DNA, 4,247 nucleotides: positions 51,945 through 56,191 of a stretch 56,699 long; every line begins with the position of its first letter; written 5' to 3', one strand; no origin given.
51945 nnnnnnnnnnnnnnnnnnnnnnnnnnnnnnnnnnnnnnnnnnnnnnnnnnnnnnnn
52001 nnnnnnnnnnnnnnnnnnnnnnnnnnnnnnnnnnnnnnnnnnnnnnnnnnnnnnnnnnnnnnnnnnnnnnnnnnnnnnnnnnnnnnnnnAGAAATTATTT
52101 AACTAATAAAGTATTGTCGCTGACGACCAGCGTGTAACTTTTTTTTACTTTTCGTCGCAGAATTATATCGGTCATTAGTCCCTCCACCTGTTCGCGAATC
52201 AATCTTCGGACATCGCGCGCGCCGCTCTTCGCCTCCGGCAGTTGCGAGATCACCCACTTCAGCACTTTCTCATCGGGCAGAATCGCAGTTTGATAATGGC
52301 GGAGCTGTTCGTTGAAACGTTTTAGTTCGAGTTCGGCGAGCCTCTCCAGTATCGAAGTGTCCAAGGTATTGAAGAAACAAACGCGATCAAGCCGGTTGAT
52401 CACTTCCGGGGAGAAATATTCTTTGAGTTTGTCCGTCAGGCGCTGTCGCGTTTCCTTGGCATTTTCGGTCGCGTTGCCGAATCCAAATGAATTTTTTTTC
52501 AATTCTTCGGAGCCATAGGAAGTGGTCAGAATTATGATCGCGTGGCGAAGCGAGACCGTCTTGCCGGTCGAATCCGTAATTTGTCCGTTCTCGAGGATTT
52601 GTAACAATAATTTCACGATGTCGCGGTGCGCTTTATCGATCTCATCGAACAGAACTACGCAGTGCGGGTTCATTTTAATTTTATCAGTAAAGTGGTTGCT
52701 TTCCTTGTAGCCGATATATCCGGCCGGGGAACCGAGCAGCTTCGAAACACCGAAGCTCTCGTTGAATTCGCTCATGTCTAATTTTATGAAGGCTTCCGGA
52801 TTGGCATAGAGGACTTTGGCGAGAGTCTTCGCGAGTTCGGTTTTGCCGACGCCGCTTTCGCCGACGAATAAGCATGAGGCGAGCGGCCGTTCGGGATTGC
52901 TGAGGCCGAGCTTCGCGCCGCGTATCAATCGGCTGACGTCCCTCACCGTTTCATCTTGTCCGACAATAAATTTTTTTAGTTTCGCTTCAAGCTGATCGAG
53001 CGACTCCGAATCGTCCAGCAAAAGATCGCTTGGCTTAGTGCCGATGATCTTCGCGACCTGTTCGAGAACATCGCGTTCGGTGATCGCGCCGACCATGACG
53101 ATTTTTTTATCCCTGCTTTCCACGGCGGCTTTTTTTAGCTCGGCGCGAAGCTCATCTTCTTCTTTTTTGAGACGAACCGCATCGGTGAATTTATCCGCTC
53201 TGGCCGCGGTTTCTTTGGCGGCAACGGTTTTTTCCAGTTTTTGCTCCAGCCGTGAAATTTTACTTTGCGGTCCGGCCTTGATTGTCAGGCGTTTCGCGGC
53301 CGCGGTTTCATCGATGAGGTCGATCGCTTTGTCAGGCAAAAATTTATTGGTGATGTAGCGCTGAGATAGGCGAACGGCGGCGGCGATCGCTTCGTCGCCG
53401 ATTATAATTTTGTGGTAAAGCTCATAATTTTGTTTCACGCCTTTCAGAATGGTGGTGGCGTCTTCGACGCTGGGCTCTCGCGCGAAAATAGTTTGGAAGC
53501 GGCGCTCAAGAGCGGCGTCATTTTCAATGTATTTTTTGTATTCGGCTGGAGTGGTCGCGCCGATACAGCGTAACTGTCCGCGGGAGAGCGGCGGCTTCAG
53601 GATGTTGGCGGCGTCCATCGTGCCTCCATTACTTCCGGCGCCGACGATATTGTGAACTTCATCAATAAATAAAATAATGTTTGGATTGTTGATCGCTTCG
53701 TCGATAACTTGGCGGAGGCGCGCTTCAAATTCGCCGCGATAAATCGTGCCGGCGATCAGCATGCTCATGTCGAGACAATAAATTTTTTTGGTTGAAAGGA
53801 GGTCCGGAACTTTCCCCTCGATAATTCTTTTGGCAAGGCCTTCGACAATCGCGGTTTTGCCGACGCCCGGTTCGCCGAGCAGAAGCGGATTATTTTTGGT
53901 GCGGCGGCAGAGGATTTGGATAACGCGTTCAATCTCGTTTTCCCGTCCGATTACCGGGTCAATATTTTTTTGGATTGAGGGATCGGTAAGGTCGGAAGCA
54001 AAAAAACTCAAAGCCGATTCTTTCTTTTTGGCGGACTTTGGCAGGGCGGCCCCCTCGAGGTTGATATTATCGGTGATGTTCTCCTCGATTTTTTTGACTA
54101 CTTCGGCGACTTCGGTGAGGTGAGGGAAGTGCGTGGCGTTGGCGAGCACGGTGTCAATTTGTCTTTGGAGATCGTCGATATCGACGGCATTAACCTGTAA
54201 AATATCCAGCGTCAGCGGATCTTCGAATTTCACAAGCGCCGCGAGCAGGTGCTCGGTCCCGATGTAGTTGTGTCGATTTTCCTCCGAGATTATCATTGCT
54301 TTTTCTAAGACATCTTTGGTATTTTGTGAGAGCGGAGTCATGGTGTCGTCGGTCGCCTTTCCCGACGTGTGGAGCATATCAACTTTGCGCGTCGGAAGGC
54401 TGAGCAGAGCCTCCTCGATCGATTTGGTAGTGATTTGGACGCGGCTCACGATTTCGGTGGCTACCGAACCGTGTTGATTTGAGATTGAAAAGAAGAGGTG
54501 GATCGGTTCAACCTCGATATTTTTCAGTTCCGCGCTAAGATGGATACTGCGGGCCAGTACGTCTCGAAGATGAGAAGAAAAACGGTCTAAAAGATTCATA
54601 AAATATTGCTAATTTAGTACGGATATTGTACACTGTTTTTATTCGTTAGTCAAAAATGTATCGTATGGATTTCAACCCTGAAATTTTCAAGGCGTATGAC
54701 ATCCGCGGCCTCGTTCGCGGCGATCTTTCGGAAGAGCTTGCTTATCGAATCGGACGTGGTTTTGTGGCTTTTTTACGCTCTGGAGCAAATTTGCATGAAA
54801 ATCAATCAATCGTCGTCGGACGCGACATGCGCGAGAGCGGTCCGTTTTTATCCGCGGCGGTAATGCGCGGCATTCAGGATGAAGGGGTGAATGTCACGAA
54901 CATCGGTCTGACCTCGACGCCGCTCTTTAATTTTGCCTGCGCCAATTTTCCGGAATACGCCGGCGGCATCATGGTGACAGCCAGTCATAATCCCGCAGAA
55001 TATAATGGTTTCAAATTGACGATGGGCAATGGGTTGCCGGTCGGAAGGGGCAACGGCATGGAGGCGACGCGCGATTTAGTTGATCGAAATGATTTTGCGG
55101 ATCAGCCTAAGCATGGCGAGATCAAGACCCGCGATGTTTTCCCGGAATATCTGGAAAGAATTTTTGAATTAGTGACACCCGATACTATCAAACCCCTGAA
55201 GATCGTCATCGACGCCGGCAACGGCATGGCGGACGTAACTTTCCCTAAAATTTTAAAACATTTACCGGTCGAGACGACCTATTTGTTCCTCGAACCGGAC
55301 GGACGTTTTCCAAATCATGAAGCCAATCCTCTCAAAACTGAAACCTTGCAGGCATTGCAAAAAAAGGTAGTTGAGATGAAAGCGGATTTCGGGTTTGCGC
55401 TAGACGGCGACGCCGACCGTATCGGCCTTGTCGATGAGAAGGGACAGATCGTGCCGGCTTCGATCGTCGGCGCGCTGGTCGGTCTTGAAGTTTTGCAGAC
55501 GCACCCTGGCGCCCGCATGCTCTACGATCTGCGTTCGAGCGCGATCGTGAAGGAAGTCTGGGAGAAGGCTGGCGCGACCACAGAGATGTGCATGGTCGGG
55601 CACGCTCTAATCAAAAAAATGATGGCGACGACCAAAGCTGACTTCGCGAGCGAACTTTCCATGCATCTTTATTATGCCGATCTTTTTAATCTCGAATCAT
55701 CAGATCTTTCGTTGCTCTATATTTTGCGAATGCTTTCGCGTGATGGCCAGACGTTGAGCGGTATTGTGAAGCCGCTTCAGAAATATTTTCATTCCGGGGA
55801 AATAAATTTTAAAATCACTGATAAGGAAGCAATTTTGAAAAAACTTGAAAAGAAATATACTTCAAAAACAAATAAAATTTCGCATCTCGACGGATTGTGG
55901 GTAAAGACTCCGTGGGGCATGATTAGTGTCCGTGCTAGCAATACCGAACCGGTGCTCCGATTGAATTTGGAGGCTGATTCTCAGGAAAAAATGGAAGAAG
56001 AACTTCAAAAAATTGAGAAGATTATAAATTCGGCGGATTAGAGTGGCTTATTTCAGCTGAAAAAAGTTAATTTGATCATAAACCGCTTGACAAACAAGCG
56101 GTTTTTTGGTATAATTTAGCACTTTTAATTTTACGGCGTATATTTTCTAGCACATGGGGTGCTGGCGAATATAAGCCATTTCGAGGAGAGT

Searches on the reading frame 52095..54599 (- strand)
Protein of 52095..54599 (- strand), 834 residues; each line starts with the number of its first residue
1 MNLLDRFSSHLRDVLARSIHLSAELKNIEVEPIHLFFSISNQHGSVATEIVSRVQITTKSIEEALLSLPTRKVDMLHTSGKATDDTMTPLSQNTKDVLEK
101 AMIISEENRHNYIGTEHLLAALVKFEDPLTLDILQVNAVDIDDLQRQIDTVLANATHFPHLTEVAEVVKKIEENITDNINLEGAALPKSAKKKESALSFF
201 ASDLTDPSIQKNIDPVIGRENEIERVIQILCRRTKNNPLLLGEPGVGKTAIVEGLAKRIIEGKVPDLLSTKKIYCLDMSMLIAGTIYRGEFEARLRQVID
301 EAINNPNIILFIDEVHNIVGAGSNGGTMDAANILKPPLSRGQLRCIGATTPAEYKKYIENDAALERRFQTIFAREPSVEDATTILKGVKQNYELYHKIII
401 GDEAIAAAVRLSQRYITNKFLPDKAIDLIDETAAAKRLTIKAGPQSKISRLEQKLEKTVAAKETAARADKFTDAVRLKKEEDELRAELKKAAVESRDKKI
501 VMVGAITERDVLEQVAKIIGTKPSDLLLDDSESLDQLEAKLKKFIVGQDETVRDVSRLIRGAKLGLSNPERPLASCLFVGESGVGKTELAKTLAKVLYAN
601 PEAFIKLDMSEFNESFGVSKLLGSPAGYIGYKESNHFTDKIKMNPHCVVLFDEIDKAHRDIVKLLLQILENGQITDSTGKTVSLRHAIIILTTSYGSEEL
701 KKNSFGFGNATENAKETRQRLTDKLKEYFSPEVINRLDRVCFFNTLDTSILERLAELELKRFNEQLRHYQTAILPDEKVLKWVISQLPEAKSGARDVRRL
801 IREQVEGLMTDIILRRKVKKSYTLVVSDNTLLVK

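Call 3: search_protein_families(library=pfam, proteins=[window:52095-54599:-], max_evalue=0.1)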
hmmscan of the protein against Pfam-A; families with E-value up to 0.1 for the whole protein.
window:52095-54599:- (834 aa): 39 families (the best 25 are shown)
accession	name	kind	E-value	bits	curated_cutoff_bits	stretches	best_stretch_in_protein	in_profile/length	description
PF07724.20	AAA_2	-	6.6e-54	182.8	27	1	571-739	1-165/166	AAA domain (Cdc48 subfamily)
PF17871.7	AAA_lid_9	-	1.4e-29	102.5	22.8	1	377-480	1-103/104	AAA lid domain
PF00004.35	AAA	-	1.3e-26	94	21.2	2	239-370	2-125/131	ATPase family associated with various cellular activities (AAA)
PF07728.20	AAA_5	-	5.4e-14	52.8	22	2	577-682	3-104/139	AAA domain (dynein-related subfamily)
PF02861.25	Clp_N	-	1.1e-11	45.2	20.7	1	105-152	5-52/53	Clp amino terminal domain, pathogenicity island component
PF00158.32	Sigma54_activat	-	1.9e-11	44.4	20.2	1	574-699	23-148/168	Sigma-54 interaction domain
PF13191.12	AAA_16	-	1.3e-10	42.5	32.6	1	216-261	2-50/167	AAA ATPase domain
PF10431.15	ClpB_D2-small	-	1.6e-10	41.3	21.9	1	746-824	1-79/81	C-terminal, D2-small domain, of ClpB protein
PF13401.12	AAA_22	-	2.8e-08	34.6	27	2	576-670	8-109/130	AAA domain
PF20030.5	bpMoxR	-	3.8e-07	29.8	27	1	216-270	14-65/205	MoxR domain in the MoxR-vWA-beta-propeller ternary systems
PF20720.3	nSTAND3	-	4.6e-07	30.1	27.2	1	224-262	8-44/155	Novel STAND NTPase 3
PF13173.12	AAA_14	-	5.8e-07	30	27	0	579-672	8-88/129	AAA domain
PF12775.13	AAA_7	-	3.6e-06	27.1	25.8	1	575-624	35-84/181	P-loop containing dynein motor region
PF01078.27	Mg_chelatase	-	8.6e-06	25.7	20.3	0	233-291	20-78/207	Magnesium chelatase, subunit ChlI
PF05729.18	NACHT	-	9.6e-06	26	26.7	0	576-660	3-96/167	NACHT domain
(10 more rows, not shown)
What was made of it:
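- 52095..54599 (-): clpC-type AAA+ unfoldase (834 aa). It is the upstream neighbour in Magasanikbacteria but not part of the class-wide module. Clp_N, two AAA modules, AAA_lid_9 and ClpB_D2-small (call 3).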

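Call 4: search_protein_families(library=ncbifam, proteins=[window:52095-54599:-], max_evalue=0.1)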
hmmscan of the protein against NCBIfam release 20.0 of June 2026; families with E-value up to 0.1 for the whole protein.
window:52095-54599:- (834 aa): 45 families (the best 25 are shown)
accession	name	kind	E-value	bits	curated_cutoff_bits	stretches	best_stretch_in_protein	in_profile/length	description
TIGR03346.1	chaperone_ClpB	equivalog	5.2e-212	706.6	1232.1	2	8-446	2-406/853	ATP-dependent chaperone ClpB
TIGR02639.1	ClpA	equivalog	3.5e-203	676.8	993.15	2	187-821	158-727/734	ATP-dependent Clp protease ATP-binding subunit ClpA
TIGR03345.1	VI_ClpV1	equivalog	3.5e-188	627.7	884.95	2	10-491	4-462/852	type VI secretion system ATPase TssH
NF008118.0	PRK10865.1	equivalog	7.9e-175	583.1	1417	2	4-471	3-440/857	ATP-dependent chaperone ClpB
NF033607.0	disagg_AAA_ClpG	exception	6.3e-167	557.2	1900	2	196-825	243-873/932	AAA family protein disaggregase ClpG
NF033606.1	heat_AAA_ClpK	exception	2.2e-163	545.4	1900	1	5-816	110-886/949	heat shock survival AAA family ATPase ClpK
NF008263.0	PRK11034.1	equivalog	7.5e-148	493.6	1350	3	189-440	161-413/758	ATP-dependent Clp protease ATP-binding subunit ClpA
NF003745.1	PRK05342.1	equivalog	2.3e-11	43.2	359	2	699-820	258-391/418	ATP-dependent Clp protease ATP-binding subunit ClpX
TIGR03922.1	T7SS_EccA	equivalog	6.4e-08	31.6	466.65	1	234-370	311-444/557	type VII secretion AAA-ATPase EccA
TIGR01243.1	CDC48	subfamily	1.5e-07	30.1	802.65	2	239-319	216-284/733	CDC48 family AAA ATPase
NF005304.0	PRK06835.1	equivalog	2.1e-07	30.4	215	2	574-615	184-225/330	ATP-binding protein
NF003229.0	PRK04195.1-5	equivalog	3.2e-07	29.4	280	1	232-335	35-132/413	replication factor C large subunit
TIGR00382.1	clpX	equivalog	5.3e-07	29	370.75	1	700-820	267-397/414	ATP-dependent protease ATP-binding subunit ClpX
NF001679.0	PRK00440.1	equivalog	6.6e-07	28.7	303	1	571-601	37-67/322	replication factor C small subunit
NF047784.1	MadB_ATPase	equivalog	8.2e-07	28.5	475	0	644-700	137-193/298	MadB family AAA-type ATPase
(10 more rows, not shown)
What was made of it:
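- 52095..54599 (-): ClpA/ClpB-family NCBIfam hits are all below the equivalog cut-offs (call 4).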

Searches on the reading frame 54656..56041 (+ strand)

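Call 17: search_protein_families(library=pfam, proteins=[window:54656-56041:+], max_evalue=0.01)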
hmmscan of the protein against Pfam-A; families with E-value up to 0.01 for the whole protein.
window:54656-56041:+ (461 aa): 4 families
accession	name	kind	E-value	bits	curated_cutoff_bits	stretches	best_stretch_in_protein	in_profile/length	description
PF02878.22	PGM_PMM_I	-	7.3e-34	116.8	22.5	1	9-131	2-121/138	Phosphoglucomutase/phosphomannomutase, alpha/beta/alpha domain I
PF02879.22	PGM_PMM_II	-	4.6e-24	85.4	29.3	1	164-263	2-103/103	Phosphoglucomutase/phosphomannomutase, alpha/beta/alpha domain II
PF00408.26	PGM_PMM_IV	-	3.7e-14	53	23.1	1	382-454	1-66/68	Phosphoglucomutase/phosphomannomutase, C-terminal domain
PF02880.22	PGM_PMM_III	-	1e-11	45.4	20.7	1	273-377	7-115/115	Phosphoglucomutase/phosphomannomutase, alpha/beta/alpha domain III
